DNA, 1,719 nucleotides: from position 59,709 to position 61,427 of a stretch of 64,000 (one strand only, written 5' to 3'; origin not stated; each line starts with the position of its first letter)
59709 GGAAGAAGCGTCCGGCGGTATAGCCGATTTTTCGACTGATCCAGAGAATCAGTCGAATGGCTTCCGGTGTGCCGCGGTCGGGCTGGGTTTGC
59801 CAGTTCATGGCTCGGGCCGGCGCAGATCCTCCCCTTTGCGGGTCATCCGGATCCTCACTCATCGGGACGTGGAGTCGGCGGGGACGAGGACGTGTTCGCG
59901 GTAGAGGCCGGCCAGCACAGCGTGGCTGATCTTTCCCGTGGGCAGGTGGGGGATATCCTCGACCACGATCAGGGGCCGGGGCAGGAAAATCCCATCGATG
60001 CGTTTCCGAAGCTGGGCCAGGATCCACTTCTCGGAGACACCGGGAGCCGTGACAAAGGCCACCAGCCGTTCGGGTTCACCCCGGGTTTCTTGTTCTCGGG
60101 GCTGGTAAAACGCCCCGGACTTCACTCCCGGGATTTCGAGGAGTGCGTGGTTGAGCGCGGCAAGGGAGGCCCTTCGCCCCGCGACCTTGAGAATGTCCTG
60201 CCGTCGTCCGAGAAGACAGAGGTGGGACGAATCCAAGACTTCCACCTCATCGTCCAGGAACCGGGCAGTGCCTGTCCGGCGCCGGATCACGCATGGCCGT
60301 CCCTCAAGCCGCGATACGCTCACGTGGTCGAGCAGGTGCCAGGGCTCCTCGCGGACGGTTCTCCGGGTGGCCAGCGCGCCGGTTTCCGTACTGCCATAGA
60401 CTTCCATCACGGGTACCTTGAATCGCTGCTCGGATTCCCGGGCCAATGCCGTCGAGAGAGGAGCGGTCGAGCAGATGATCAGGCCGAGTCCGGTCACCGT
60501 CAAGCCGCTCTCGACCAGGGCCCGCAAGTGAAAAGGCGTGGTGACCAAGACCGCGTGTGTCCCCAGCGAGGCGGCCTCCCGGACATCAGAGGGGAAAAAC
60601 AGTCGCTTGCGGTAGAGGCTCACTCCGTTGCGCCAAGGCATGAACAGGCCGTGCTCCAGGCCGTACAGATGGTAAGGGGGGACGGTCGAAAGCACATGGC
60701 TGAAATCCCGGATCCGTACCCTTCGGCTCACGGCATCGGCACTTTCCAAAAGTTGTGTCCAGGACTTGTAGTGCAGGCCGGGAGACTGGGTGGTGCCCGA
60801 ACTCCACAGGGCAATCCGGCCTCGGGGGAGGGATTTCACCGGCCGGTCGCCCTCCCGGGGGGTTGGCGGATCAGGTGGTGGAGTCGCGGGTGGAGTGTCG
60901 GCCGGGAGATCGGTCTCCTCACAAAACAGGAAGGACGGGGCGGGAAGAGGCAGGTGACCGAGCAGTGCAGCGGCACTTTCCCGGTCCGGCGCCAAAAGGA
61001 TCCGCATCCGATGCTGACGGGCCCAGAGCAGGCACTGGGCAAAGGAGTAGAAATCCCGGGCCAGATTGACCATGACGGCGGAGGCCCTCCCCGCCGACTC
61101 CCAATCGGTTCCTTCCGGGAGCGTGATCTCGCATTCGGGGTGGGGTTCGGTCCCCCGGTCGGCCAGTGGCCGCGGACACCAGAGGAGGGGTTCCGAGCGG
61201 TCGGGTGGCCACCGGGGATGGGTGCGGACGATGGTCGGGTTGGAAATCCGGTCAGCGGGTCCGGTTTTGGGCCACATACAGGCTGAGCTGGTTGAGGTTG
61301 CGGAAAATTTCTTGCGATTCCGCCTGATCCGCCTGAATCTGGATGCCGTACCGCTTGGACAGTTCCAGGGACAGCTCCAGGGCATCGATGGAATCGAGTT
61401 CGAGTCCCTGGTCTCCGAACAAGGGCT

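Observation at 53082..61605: Eight-gene aryl-polyene-like specialised lipid synthesis and export cluster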

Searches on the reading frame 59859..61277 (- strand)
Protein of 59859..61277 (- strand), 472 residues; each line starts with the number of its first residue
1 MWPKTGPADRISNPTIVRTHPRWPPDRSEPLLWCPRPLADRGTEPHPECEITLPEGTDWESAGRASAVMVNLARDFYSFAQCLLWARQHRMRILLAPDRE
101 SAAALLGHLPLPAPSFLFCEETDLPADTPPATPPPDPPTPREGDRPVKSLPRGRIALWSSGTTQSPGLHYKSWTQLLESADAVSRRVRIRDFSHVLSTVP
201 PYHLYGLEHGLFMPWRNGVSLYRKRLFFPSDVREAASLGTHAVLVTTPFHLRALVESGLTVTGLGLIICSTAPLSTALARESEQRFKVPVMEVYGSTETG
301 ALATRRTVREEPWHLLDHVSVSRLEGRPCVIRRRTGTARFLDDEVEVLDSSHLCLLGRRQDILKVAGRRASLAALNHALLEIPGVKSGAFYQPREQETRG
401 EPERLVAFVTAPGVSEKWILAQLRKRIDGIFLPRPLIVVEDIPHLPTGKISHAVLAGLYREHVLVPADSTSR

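Call 5: search_protein_families(library=pfam, max_evalue=0.01, proteins=[window:59859-61277:-])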
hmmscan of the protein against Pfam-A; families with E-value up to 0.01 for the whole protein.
window:59859-61277:- (472 aa): 2 families
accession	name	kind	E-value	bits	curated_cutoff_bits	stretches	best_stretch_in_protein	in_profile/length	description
PF00501.34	AMP-binding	-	2.5e-11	43.4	29.9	1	157-314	168-339/384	AMP-binding enzyme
PF13193.12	AMP-binding_C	-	0.00041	21.7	24.5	1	378-449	5-76/76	AMP-binding enzyme C-terminal domain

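Call 6: search_protein_families(library=ncbifam, max_evalue=0.01, proteins=[window:59859-61277:-])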
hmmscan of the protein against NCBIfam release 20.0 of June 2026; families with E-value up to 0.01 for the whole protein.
window:59859-61277:- (472 aa): 41 families (the best 25 are shown)
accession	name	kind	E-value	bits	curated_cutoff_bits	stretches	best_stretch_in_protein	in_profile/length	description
TIGR02372.1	4_coum_CoA_lig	equivalog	6.3e-30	104.1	334.7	1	151-428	95-359/386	4-coumarate--CoA ligase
NF004837.0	PRK06187.1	subfamily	1.6e-19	69.6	476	2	156-330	175-351/531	long-chain-fatty-acid--CoA ligase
NF005291.0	PRK06814.1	equivalog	8.8e-13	47.1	1349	2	343-461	1016-1132/1140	acyl-[ACP]--phospholipid O-acyltransferase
NF006386.0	PRK08633.1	equivalog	7.8e-12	43.7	1221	1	157-303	788-939/1147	acyl-[ACP]--phospholipid O-acyltransferase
NF006167.0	PRK08308.1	equivalog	1.5e-11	43.9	513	1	153-453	103-405/414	acyl-CoA synthetase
NF009922.0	PRK13383.1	equivalog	5e-10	38.6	987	2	136-313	164-349/528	acyl-CoA synthetase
NF005702.0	PRK07514.1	subfamily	3.1e-09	35.7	558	1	157-302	163-310/506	malonyl-CoA synthase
NF004511.1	PRK05852.1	equivalog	1e-08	34.3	650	1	258-315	270-327/505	FadD7 family fatty acid--CoA ligase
TIGR03208.1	cyc_hxne_CoA_lg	equivalog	2e-08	33.4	792.3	1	157-309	201-357/538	cyclohexanecarboxylate-CoA ligase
TIGR03098.1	ligase_PEP_1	hypoth_equivalog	2.3e-08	33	592.35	1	334-456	393-515/517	acyl-CoA ligase (AMP-forming), exosortase A system-associated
NF005714.0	PRK07529.1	subfamily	7.6e-08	31.1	632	1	160-308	227-384/640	acyl-CoA synthetase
NF004758.0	PRK06087.1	equivalog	1e-07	30.8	736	1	157-300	194-340/548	medium-chain fatty-acid--CoA ligase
TIGR01923.1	menE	equivalog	1.4e-07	30.7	330.15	1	158-302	120-263/442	o-succinylbenzoate--CoA ligase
TIGR02262.1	benz_CoA_lig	subfamily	1.8e-07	30.2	375.25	0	351-452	398-502/508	benzoate-CoA ligase family protein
NF005858.0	PRK07787.1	subfamily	7.2e-07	28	575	1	157-299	135-279/471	acyl-CoA synthetase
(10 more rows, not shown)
